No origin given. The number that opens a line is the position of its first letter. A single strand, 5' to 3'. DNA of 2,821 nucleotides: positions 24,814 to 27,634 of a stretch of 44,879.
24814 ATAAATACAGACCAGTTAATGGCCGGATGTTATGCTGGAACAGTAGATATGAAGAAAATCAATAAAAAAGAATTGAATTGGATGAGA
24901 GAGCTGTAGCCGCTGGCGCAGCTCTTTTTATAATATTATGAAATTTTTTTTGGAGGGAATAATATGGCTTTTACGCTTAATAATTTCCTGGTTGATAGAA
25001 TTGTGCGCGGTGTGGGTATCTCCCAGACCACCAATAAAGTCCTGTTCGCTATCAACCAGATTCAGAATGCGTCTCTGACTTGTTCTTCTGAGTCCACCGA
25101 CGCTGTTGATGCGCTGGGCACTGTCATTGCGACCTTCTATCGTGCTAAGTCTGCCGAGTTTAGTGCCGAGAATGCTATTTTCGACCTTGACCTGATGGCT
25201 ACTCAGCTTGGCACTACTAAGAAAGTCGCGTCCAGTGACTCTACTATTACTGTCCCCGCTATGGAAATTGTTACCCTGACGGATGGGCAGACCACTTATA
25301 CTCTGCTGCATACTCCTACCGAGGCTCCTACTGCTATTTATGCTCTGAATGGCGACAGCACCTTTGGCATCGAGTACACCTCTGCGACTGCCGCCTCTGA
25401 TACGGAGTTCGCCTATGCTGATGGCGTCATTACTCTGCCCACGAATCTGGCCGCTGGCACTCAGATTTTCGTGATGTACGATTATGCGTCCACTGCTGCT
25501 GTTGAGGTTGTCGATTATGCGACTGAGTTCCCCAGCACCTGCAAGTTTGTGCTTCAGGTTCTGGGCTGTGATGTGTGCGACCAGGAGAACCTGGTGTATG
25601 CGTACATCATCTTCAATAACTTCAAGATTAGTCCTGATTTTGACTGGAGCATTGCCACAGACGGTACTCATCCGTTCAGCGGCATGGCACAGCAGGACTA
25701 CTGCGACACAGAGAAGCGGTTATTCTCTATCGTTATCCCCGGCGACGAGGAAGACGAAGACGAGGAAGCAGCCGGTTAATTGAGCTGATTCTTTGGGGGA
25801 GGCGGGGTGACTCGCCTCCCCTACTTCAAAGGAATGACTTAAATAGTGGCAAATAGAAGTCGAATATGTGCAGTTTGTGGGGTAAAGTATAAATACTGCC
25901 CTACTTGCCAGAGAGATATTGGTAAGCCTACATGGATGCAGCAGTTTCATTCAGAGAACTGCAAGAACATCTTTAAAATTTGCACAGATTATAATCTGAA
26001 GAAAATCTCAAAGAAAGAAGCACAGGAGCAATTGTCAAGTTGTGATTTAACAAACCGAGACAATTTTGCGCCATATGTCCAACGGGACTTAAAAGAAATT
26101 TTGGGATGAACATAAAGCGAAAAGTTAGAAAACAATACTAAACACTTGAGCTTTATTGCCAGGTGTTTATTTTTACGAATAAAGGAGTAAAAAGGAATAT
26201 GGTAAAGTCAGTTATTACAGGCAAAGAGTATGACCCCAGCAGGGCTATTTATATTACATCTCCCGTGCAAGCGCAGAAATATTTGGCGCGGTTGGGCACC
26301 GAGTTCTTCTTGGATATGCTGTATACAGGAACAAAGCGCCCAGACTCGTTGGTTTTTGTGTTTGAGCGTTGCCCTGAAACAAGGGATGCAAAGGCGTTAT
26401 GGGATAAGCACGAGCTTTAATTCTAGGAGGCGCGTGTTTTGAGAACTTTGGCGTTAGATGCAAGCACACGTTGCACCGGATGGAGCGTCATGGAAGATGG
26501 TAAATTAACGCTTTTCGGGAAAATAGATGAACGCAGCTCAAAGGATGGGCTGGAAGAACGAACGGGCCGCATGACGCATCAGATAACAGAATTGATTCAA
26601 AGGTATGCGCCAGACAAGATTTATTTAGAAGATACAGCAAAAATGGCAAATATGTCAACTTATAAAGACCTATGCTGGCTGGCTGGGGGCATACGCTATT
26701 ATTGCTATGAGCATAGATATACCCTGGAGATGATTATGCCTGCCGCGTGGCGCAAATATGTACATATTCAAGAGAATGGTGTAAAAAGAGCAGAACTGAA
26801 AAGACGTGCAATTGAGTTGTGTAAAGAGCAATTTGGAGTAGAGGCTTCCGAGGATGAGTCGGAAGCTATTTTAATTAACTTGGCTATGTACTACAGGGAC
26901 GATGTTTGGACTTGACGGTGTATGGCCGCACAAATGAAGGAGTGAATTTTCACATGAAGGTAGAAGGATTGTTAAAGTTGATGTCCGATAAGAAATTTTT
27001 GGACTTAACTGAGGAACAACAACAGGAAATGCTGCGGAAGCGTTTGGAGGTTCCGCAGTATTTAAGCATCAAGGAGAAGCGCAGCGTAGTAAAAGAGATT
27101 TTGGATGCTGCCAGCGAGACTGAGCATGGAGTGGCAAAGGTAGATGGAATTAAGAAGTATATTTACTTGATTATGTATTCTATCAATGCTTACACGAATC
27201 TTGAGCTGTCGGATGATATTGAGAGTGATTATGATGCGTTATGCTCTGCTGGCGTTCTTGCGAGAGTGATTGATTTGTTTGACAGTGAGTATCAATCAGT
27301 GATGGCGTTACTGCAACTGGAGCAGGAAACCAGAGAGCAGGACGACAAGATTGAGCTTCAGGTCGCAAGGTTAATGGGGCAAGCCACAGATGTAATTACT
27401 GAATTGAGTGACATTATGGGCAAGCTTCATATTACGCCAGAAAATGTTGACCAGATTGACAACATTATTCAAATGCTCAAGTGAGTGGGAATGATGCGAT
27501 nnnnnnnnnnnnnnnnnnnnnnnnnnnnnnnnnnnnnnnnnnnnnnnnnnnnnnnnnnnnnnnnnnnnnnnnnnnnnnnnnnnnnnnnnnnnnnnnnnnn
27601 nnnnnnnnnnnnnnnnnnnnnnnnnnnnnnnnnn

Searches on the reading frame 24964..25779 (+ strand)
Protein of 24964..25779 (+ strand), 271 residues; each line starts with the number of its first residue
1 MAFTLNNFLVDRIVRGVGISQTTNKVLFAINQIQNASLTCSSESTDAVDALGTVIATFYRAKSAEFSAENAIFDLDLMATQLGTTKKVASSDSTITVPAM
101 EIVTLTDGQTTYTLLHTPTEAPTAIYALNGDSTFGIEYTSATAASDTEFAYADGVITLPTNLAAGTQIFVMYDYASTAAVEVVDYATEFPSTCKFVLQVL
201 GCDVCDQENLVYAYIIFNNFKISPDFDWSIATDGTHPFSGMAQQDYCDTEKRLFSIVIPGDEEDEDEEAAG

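Call 21: search_protein_families(library=phrogs, proteins=[window:24964-25779:+], max_evalue=0.001)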
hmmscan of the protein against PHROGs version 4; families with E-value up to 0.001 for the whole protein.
window:24964-25779:+ (271 aa): 1 family
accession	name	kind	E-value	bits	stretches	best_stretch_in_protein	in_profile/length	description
phrog_2729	-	head and packaging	1.2e-19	71.6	1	21-232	18-219/252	virion structural protein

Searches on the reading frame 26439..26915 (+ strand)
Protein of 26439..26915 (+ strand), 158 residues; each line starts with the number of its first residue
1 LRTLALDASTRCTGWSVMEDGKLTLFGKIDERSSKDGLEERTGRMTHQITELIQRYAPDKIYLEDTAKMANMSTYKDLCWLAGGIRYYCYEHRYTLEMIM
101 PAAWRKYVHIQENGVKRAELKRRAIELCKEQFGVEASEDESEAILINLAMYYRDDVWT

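Call 21: search_protein_families(library=phrogs, proteins=[window:26439-26915:+], max_evalue=0.001)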
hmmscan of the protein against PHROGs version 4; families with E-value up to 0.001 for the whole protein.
window:26439-26915:+ (158 aa): 3 families
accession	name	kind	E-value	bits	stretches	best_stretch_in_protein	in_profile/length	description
phrog_159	-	DNA, RNA and nucleotide metabolism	2e-19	70.7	1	1-154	88-250/330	RuvC-like Holliday junction resolvase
phrog_827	-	DNA, RNA and nucleotide metabolism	5.3e-15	56.9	1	2-150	2-155/161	Holliday junction resolvase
phrog_1770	-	DNA, RNA and nucleotide metabolism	3.2e-05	24.9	1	2-149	5-146/158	Holliday junction resolvase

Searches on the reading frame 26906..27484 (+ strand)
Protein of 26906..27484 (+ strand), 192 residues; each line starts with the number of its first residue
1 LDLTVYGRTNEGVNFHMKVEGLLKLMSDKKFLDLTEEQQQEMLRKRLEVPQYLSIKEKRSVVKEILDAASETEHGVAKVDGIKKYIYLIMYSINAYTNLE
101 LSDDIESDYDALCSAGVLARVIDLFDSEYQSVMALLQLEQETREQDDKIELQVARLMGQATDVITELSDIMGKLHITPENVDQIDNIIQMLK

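Call 21: search_protein_families(library=phrogs, proteins=[window:26906-27484:+], max_evalue=0.001)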
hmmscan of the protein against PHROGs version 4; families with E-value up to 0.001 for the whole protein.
window:26906-27484:+ (192 aa): 1 family
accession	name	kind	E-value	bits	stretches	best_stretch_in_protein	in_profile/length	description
phrog_7383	-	unknown function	0.00062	20.5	1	42-157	28-145/162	-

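Call 23: search_protein_families(library=pfam, proteins=[window:26906-27484:+], max_evalue=0.01)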
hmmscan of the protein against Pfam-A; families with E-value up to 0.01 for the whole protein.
window:26906-27484:+ (192 aa): 1 family
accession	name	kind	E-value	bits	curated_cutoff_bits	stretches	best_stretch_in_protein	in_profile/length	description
PF04456.17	DUF503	-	0.0012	19.1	22.4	1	43-70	4-31/88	Protein of unknown function (DUF503)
